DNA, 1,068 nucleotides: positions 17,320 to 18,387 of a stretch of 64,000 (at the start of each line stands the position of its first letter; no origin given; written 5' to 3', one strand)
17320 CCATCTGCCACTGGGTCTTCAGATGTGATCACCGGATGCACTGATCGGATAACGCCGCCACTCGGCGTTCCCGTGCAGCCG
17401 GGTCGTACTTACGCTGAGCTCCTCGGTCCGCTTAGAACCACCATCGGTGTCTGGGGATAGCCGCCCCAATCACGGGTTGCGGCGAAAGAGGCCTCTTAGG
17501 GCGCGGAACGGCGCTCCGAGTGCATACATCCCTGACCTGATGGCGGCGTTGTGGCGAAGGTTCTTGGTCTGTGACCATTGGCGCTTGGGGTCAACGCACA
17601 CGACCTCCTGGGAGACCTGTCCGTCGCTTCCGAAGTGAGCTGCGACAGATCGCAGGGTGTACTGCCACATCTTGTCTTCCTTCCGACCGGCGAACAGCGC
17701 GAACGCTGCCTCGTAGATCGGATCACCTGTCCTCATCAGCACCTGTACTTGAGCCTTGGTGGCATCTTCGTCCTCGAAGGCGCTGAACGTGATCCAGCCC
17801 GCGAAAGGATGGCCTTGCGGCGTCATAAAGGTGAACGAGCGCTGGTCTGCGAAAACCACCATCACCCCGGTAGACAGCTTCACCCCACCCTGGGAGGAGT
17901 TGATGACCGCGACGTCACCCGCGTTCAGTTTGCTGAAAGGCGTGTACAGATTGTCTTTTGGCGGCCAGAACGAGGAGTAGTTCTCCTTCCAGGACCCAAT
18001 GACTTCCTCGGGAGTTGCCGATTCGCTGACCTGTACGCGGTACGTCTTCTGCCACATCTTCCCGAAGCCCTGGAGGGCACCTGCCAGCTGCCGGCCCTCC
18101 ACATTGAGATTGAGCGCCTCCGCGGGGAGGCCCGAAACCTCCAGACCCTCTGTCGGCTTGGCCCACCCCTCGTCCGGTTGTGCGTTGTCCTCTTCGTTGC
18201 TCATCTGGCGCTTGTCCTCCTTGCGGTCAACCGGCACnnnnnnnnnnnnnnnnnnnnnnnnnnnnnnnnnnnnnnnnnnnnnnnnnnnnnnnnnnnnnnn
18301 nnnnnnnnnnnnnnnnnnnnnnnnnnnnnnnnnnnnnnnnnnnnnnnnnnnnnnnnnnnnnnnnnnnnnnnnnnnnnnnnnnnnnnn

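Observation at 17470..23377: Sigma-less partner-switching operon wired to a PspC/di-CXXCH membrane protein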

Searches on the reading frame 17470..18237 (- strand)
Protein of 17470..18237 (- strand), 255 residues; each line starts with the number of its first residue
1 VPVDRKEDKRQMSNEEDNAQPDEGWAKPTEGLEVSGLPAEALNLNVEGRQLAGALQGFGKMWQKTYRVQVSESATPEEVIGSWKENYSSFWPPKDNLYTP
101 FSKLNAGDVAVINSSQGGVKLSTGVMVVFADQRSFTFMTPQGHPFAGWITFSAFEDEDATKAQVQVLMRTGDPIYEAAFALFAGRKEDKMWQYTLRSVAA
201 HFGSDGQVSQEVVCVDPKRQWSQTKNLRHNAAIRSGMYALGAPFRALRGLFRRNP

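Call 4: search_protein_families(library=pfam, proteins=[window:17470-18237:-], max_evalue=0.01)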
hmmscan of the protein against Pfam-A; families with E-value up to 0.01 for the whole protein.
window:17470-18237:- (255 aa): 0 families

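Call 6: find_homologous_proteins(query=window:17470-18237:-)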
Query window:17470-18237:- (255 aa): 4482 proteins with E <= 0.001 among 6468 candidates; the best 120 are listed.
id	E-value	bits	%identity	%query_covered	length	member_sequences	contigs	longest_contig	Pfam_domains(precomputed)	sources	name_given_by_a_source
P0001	8.1e-153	526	95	96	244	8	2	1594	-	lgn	-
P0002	6.5e-125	434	77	95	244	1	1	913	-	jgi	jgi:hypothetical protein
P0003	5.3e-110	385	87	76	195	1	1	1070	-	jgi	jgi:hypothetical protein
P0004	4.4e-102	359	65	94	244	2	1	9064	-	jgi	-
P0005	1.0e-88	316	57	93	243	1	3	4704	-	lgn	-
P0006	2.4e-87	311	57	94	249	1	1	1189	-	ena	-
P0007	2.9e-87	311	59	95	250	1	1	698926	-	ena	-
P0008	5.3e-87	310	56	93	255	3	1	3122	-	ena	-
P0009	1.5e-86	308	56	95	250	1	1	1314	-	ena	-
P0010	1.7e-86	308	59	88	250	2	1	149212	-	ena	-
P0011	4.9e-86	307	58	95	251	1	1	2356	-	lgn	-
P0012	5.5e-86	307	57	94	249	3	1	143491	-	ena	-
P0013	7.5e-86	306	59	90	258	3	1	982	-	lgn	-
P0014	1.3e-85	305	59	90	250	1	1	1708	-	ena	-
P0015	1.4e-85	305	55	93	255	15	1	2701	-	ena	-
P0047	6.3e-83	297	57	90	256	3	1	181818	-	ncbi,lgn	ncbi:MAG: hypothetical protein WEE64_00570 [Dehalococcoidia bacterium]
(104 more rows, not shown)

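Call 7: search_protein_families(library=ncbifam, proteins=[window:17470-18237:-], max_evalue=0.1)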
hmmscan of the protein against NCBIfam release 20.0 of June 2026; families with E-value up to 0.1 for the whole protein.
window:17470-18237:- (255 aa): 0 families

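Call 8: find_encoding_contigs(protein=P0004, flank=10000, max_places=3)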
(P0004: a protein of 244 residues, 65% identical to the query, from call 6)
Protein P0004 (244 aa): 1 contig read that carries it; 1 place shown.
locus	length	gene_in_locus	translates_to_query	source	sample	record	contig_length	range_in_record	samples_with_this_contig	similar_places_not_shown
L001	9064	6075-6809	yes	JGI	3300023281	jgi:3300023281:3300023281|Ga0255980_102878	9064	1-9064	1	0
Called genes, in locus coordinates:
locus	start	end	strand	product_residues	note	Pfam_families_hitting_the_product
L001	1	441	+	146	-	?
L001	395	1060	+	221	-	-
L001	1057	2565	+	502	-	PF04024:PspC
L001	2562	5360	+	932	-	PF07228:SpoIIE, PF13581:HATPase_c_2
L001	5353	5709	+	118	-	PF01740:STAS, PF13466:STAS_2 (weak)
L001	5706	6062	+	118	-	PF01740:STAS, PF13466:STAS_2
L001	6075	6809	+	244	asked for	-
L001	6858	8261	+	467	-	PF00890:FAD_binding_2 (weak), PF01266:DAO, PF01494:FAD_binding_3 (weak), PF01593:Amino_oxidase, PF01946:Thi4 (weak), PF12831:FAD_oxidored, PF13450:NAD_binding_8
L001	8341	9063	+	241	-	?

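Call 9: find_encoding_contigs(protein=P0007, flank=8000, max_places=2)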
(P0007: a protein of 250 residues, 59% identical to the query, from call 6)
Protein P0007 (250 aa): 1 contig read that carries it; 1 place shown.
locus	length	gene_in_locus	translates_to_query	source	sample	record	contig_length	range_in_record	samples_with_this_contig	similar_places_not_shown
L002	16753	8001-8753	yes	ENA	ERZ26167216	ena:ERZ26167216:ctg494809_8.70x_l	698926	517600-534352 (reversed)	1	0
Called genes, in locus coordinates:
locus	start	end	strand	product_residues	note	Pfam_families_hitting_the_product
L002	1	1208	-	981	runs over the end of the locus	PF03704:BTAD, PF00515:TPR_1 (faint), PF07719:TPR_2 (faint), PF13176:TPR_7 (faint), PF13191:AAA_16, PF13424:TPR_12 (weak), PF17874:TPR_MalT, PF13424:TPR_12, +2 more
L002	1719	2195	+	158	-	-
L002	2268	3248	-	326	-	PF01545:Cation_efflux, PF16916:ZT_dimer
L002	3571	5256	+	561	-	PF01590:GAF (faint), PF13492:GAF_3 (weak), PF13185:GAF_2 (weak), PF07228:SpoIIE, PF13581:HATPase_c_2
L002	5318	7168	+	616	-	PF00672:HAMP, PF07228:SpoIIE, PF13581:HATPase_c_2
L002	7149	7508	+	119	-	PF01740:STAS, PF13466:STAS_2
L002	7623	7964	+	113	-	PF01740:STAS, PF13466:STAS_2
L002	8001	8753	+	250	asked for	-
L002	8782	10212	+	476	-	PF00890:FAD_binding_2 (weak), PF01266:DAO (weak), PF03486:HI0933_like (weak), PF12831:FAD_oxidored, PF13450:NAD_binding_8, PF01593:Amino_oxidase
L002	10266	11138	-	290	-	-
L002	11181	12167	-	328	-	PF09347:DUF1989, PF00378:ECH_1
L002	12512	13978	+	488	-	PF05598:DUF772, PF01609:DDE_Tnp_1, PF13751:DDE_Tnp_1_6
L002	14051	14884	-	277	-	PF00561:Abhydrolase_1, PF12146:Hydrolase_4, PF12697:Abhydrolase_6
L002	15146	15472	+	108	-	-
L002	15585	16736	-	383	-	PF01609:DDE_Tnp_1, PF13751:DDE_Tnp_1_6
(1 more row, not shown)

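Call 10: find_encoding_contigs(protein=P0047, flank=8000, max_places=2)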
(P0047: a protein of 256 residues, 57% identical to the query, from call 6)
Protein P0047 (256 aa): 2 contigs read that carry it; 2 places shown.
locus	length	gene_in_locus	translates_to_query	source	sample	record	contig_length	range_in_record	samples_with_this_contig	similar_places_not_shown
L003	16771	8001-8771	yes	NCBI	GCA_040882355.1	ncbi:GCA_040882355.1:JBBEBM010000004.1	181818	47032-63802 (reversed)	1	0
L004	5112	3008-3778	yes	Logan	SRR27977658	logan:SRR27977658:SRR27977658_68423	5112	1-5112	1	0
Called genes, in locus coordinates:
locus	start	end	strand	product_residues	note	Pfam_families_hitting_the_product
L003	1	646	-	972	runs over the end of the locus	PF03704:BTAD, PF13401:AAA_22 (faint), PF07719:TPR_2 (faint), PF13176:TPR_7 (faint), PF13191:AAA_16, PF00515:TPR_1 (faint), PF13424:TPR_12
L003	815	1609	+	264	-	PF13473:Cupredoxin_1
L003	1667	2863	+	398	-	-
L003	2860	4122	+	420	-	-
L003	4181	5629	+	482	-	-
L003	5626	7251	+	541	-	PF01590:GAF (weak), PF13492:GAF_3 (weak), PF13185:GAF_2 (weak), PF07228:SpoIIE, PF13581:HATPase_c_2, PF02518:HATPase_c (weak)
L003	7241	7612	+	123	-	PF01740:STAS, PF13466:STAS_2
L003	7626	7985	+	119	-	PF01740:STAS, PF13466:STAS_2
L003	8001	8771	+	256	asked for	-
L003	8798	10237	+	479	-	PF00890:FAD_binding_2 (faint), PF01266:DAO, PF12831:FAD_oxidored (weak), PF13450:NAD_binding_8, PF01593:Amino_oxidase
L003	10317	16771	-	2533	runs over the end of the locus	-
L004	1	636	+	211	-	?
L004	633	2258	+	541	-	PF01590:GAF (weak), PF13492:GAF_3 (weak), PF13185:GAF_2 (weak), PF07228:SpoIIE, PF13581:HATPase_c_2, PF02518:HATPase_c (weak)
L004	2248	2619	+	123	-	PF01740:STAS, PF13466:STAS_2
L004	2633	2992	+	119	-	PF01740:STAS, PF13466:STAS_2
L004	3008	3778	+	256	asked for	-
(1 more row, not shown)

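Call 15: find_related_loci(query=A1, collection=genome_contigs, flank=10000)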
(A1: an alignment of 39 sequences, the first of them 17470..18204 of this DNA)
Query A1 (244 aa) in genome_contigs; peptide patterns used: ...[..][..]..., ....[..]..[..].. (x = any residue, [..] = any of these).
599 stretches matched a pattern (row limit reached: there are more); 579 encode a relative of the query (tblastn E <= 1e-3); the best 80 are kept; 80 distinct loci.
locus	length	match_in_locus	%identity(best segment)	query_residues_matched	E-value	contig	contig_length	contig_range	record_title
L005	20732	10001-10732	97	1-244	4e-163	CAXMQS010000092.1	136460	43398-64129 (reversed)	MAG: uncultured Acidimicrobiia bacterium isolate 10C-St20-MC-01_bin.7.orig genome assembly, contig: k141_3069087, whole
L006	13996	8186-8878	56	14-243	9e-89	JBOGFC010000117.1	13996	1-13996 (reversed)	MAG: Acidimicrobiia bacterium isolate M3-B2_metabat2.bin.49 k127_562483, whole genome shotgun sequence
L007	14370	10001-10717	55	4-244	2e-86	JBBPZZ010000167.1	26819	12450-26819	MAG: Rubrobacterales bacterium isolate bin.89 bin.89_S4Ck141_704372_length_26819_cov_18.9387, whole genome shotgun seque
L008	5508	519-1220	57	12-242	2e-85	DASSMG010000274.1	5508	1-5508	MAG TPA_asm: Actinomycetota bacterium isolate SMAG_U1192 k141_213428, whole genome shotgun sequence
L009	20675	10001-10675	56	14-236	1e-85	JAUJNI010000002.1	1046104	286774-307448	MAG: Actinomycetota bacterium isolate YX2bin24 opera_contig_8, whole genome shotgun sequence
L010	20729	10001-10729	54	1-240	2e-85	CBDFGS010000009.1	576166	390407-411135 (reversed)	MAG: Dehalococcoidia bacterium isolate 59cce99e-a588-4de2-b07e-a8077d89f863 genome assembly, contig: contig_9, whole gen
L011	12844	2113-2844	57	9-242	9e-85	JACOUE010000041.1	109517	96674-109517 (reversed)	MAG: Chloroflexi bacterium isolate NC_groundwater_62_Pr7_S-0.65um_68_13 FFV18_Sp65_scaffold_98857, whole genome shotgun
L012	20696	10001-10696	56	14-243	2e-84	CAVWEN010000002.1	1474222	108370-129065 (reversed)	MAG: uncultured bacterium isolate MFD01275.bin.1.70 genome assembly, contig: contig_19430, whole genome shotgun sequence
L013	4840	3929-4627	55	14-243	1e-84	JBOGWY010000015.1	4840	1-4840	MAG: Actinomycetota bacterium isolate SC-S_metawrap_bin.77 k127_2783237, whole genome shotgun sequence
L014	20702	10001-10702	54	6-238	8e-84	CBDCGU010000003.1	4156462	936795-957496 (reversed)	MAG: Acidimicrobiia bacterium isolate 6749b232-f2df-4c02-bc6f-726ef32645bf genome assembly, contig: contig_3, whole geno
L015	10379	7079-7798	53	1-241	1e-83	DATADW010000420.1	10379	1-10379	MAG TPA_asm: Acidimicrobiia bacterium isolate SMAG_U6761 k141_3025607, whole genome shotgun sequence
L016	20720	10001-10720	53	1-241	2e-83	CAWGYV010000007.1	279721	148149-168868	MAG: uncultured Acidimicrobiia bacterium isolate MFD02360.bin.2.54 genome assembly, contig: contig_16913, whole genome s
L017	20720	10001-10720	52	1-241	4e-83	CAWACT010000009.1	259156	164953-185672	MAG: uncultured Actinomycetes bacterium isolate MFD00962.bin.2.16 genome assembly, contig: contig_28156, whole genome sh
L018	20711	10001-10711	54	9-243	3e-83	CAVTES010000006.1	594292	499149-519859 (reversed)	MAG: uncultured Thermoleophilaceae bacterium isolate MFD09267.bin.2.216 genome assembly, contig: contig_37020, whole gen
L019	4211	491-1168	54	11-234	4e-83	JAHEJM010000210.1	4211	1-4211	MAG: Acidimicrobiales bacterium isolate Ww550 NODE_96613_length_4211_cov_8.521027, whole genome shotgun sequence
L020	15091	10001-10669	55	14-234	3e-83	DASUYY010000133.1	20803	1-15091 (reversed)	MAG TPA_asm: Rubrobacter sp. isolate SMAG_U1907 k141_903455, whole genome shotgun sequence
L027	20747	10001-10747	53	2-242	5e-82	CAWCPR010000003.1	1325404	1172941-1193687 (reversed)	MAG: uncultured Chloroflexia bacterium isolate MFD04944.bin.2.27 genome assembly, contig: contig_23293, whole genome sho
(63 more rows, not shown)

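Call 19: predict_structure(alignment_id=A1)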
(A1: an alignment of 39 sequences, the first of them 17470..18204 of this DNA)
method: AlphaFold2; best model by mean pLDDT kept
length: 244 residues; sequences in the alignment: 39
mean_pLDDT: 76.0   pTM: 0.73
mean pLDDT of the five models: 76.0, 70.9, 70.7, 66.4, 64.4
residues with pLDDT >= 90: 63; 70-90: 89; 50-70: 80; < 50: 12
segments of 3 or more residues with pLDDT < 50: 1-10
pLDDT, mean of each block of 10 residues (from residue 1): 40 73 67 66 75 94 94 85 63 72 59 80 85 78 94 89 74 82 94 93 87 65 59 65 53
secondary structure, 60 per line:
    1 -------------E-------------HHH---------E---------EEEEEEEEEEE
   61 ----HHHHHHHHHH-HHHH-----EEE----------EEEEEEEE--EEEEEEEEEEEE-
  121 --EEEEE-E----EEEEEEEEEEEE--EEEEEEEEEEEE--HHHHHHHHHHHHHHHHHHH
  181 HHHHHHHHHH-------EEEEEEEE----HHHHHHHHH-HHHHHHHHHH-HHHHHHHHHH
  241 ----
elements in order: E50-60 H65-74 H76-79 E85-87 E98-105 E108-119 E123-127 E134-145 E148-159 H162-190 E198-205 H210-218 H220-229 H231-240

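Call 21: fold_search(model_id=the predicted structure, library=pdb)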
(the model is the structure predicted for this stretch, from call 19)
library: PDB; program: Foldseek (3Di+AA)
matches with E <= 10: 1526; with E <= 0.001: 224
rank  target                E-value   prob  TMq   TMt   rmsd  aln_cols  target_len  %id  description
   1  6v8l_B                3.9e-06  1.00  0.42  0.63   4.5       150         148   11  Crystal structure of Ara h 8.0201 (released 2020-12-16)
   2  6v8s_J                4.2e-06  1.00  0.40  0.59   4.7       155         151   10  Crystal structure of Ara h 8.0201 (released 2020-12-16)
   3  6v8h_G                5.2e-06  1.00  0.40  0.59   4.8       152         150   11  Crystal structure of Ara h 8.0201 (released 2020-12-16)
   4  3uid_B                7.0e-06  1.00  0.41  0.60   4.8       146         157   14  Crystal Structure of Protein Ms6760 from Mycobacterium smegmatis (released 2011-11-23)
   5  6v8h_A                7.0e-06  1.00  0.40  0.58   4.8       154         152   12  Crystal structure of Ara h 8.0201 (released 2020-12-16)
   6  6aww_E                8.9e-06  1.00  0.40  0.59   4.7       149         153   10  Structure of PR 10 Allergen Ara h 8.01 in complex with 3-Hydroxy-2-naphthoic acid (released 2018-09-12)
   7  5mxb                  1.3e-05  1.00  0.40  0.58   4.9       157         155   11  Crystal structure of yellow lupin LLPR-10.2B protein in complex with melatonin (released 2018-04-18)
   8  3uid_A                1.4e-05  1.00  0.42  0.58   3.9       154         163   12  Crystal Structure of Protein Ms6760 from Mycobacterium smegmatis (released 2011-11-23)
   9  5z8o_B                1.6e-05  1.00  0.43  0.66   4.0       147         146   18  Structural of START superfamily protein MSMEG_0129 from Mycobacterium smegmatis (released 2018-03-21)
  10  6v8j_B                1.6e-05  1.00  0.40  0.60   4.6       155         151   12  Crystal structure of Ara h 8.0201 (released 2020-12-16)
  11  5mxw                  1.7e-05  1.00  0.38  0.54   5.5       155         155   11  Crystal structure of yellow lupin LLPR-10.2B protein in complex with melatonin and trans-zeatin. (released 2018-04-18)
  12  1xdf_A                1.9e-05  1.00  0.39  0.55   4.5       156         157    9  Crystal structure of pathogenesis-related protein LlPR-10.2A from yellow lupine (released 2005-02-15)
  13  3e85                  2.0e-05  1.00  0.40  0.59   4.8       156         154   10  Crystal Structure of Pathogenesis-related Protein LlPR-10.2B from yellow lupine in complex with Diphenylurea (released 2009-03-03)
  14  4reh                  2.4e-05  1.00  0.36  0.54   6.3       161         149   14  Crystal structure of ginseng major latex-like protein 151 (GLP) from Panax ginseng. (crystal-1) (released 2015-05-13)
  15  3cnw_B                2.6e-05  1.00  0.39  0.62   4.6       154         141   19  Three-dimensional structure of the protein XoxI (Q81AY6) from Bacillus cereus. Northeast Structural Genomics Consortiu (released 2008-04-08)
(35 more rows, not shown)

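Call 24: search_protein_families(library=pfam, proteins=[L009:6173-7393:+, L020:13015-14277:+, L007:4801-6117:+, L001:6858-8261:+, L001:5353-5709:+, L001:5706-6062:+], max_evalue=1)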
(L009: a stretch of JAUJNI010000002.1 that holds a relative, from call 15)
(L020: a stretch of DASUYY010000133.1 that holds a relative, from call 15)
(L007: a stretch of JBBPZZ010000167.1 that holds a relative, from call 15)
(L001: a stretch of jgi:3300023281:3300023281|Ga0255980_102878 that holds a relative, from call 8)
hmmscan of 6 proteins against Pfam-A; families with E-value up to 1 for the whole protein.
L009:6173-7393:+ (406 aa): 1 family
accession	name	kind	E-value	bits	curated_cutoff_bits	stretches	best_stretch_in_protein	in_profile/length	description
PF10337.15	ArAE_2_N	-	0.87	9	23.5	0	151-225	34-110/470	Putative ER transporter, 6TM, N-terminal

L020:13015-14277:+ (420 aa): 0 families

L007:4801-6117:+ (438 aa): 1 family
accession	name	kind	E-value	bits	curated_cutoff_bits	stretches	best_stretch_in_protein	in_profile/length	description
PF20273.3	E2-E1mid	-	0.05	14.1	27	1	196-246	30-79/118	Domain observed between E2 and E1 domains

L001:6858-8261:+ (467 aa): 16 families
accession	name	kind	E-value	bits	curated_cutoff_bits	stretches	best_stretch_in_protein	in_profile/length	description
PF13450.12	NAD_binding_8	-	3.6e-12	46.8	21.9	1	8-62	1-53/68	NAD(P)-binding Rossmann-like domain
PF01593.30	Amino_oxidase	-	8.3e-09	35.7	19.8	1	15-242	3-230/443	Flavin containing amine oxidoreductase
PF12831.13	FAD_oxidored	-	1.8e-08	34.5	27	1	5-42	1-38/416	FAD dependent oxidoreductase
PF01266.30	DAO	-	1.6e-07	31.7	27.9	1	5-42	1-38/353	FAD dependent oxidoreductase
PF01946.23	Thi4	-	2.7e-07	30.5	26.2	1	3-42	17-57/235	Thi4 family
PF01494.25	FAD_binding_3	-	1.4e-06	28.2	22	1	4-37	2-35/349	FAD binding domain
PF00890.30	FAD_binding_2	-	4.8e-06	26.5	20.4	1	5-42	1-38/414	FAD binding domain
PF03486.20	HI0933_like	-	3.8e-05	23.7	50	1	5-39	2-36/244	HI0933-like protein Rossmann domain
PF13738.12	Pyr_redox_3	-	5.7e-05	22.9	30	1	7-38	1-33/305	Pyridine nucleotide-disulphide oxidoreductase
PF07992.20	Pyr_redox_2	-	8.1e-05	22.6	26.1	1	4-41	1-39/291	Pyridine nucleotide-disulphide oxidoreductase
PF00070.33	Pyr_redox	-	0.0012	19.7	22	1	6-39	2-35/82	Pyridine nucleotide-disulphide oxidoreductase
PF01134.28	GIDA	-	0.011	15.3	22.1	1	5-33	1-29/391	Glucose inhibited division protein A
PF05834.18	Lycopene_cycl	-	0.11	12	23.4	1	5-36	1-34/380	Lycopene cyclase protein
PF02254.24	TrkA_N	-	0.15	12.8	23.8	1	7-36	2-31/116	TrkA-N domain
PF12834.13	Phage_int_SAM_2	-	0.2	12.6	22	1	214-273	2-61/91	Phage integrase, N-terminal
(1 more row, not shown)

L001:5353-5709:+ (118 aa): 3 families
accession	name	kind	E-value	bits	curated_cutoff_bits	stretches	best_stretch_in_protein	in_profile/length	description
PF01740.26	STAS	-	2e-13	50.5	22.6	1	9-111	3-106/106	STAS domain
PF13466.11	STAS_2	-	0.0033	18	29.2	1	19-98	1-79/80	STAS domain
PF11964.13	SpoIIAA-like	-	0.21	12.8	25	1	18-64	3-50/106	SpoIIAA-like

L001:5706-6062:+ (118 aa): 3 families
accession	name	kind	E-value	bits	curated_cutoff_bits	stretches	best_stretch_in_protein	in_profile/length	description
PF01740.26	STAS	-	3.9e-12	46.3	22.6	1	15-112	8-106/106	STAS domain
PF13466.11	STAS_2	-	1.9e-10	41.2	29.2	1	21-100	2-80/80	STAS domain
PF19816.4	DUF6299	-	0.073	13.3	26.8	1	20-65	7-52/114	Family of unknown function (DUF6299)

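Call 25: search_protein_families(library=ncbifam, proteins=[L009:6173-7393:+, L020:13015-14277:+, L001:6858-8261:+], max_evalue=0.1)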
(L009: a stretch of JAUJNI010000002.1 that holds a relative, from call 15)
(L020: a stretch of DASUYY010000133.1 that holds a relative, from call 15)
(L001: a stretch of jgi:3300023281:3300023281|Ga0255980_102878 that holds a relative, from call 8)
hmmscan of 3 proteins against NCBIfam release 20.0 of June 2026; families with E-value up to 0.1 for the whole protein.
L009:6173-7393:+ (406 aa): 1 family
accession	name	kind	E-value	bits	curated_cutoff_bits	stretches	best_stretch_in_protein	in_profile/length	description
TIGR02916.1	PEP_his_kin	equivalog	0.028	13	300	0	324-402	269-347/679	XrtA/PEP-CTERM system histidine kinase PrsK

L020:13015-14277:+ (420 aa): 1 family
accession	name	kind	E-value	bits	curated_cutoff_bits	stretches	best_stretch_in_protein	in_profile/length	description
TIGR02916.1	PEP_his_kin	equivalog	2.9e-08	32.7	300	1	189-409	135-347/679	XrtA/PEP-CTERM system histidine kinase PrsK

L001:6858-8261:+ (467 aa): 144 families (the best 25 are shown)
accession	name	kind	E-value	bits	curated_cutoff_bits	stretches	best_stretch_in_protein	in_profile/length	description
NF045689.1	BCarotKetCrtO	equivalog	1.2e-24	86.8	1000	2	1-115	1-126/563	beta-carotene ketolase CrtO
TIGR02734.1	crtI_fam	subfamily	1.7e-14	53.4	238.1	2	6-56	1-49/504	phytoene desaturase family protein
NF003585.0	PRK05249.1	equivalog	2.3e-10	39.7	465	1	2-42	5-45/464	Si-specific NAD(P)(+) transhydrogenase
NF005560.0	PRK07233.1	equivalog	2.5e-10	39.8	252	1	7-43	4-40/435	hypothetical protein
NF045637.1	carotdesatCrtDProt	equivalog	8.6e-10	37.7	580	1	7-44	2-39/485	1-hydroxycarotenoid 3,4-desaturase CrtD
NF005548.0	PRK07208.1-4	equivalog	2.5e-08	32.9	389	1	5-56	5-54/488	hypothetical protein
TIGR03467.1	HpnE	equivalog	8.4e-08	31.9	283.05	1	7-43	2-38/430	hydroxysqualene dehydroxylase HpnE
NF058655.1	CrtID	equivalog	1.3e-07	30.8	640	1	7-57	2-50/478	bifunctional phytoene desaturase/3,4-desaturase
TIGR02032.1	GG-red-SF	subfamily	1.5e-07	31.4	158.8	1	4-40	1-37/297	geranylgeranyl reductase family protein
TIGR00292.1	TIGR00292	equivalog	1.8e-07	30.6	148.3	1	3-43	21-61/254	sulfide-dependent adenosine diphosphate thiazole synthase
TIGR01372.1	soxA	subfamily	2.4e-07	28.9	1164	1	5-51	170-216/996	sarcosine oxidase subunit alpha family protein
NF005547.0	PRK07208.1-3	equivalog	3.1e-07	29.5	380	1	5-45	6-46/465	hypothetical protein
NF009477.0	PRK12843.1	equivalog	6.6e-07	28.1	758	1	3-46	16-59/578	FAD-dependent oxidoreductase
NF006002.0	PRK08132.1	subfamily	7e-07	28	416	1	4-43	26-65/552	FAD-dependent oxidoreductase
NF005545.0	PRK07208.1-1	equivalog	8.6e-07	27.7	451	1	4-56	8-59/504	hypothetical protein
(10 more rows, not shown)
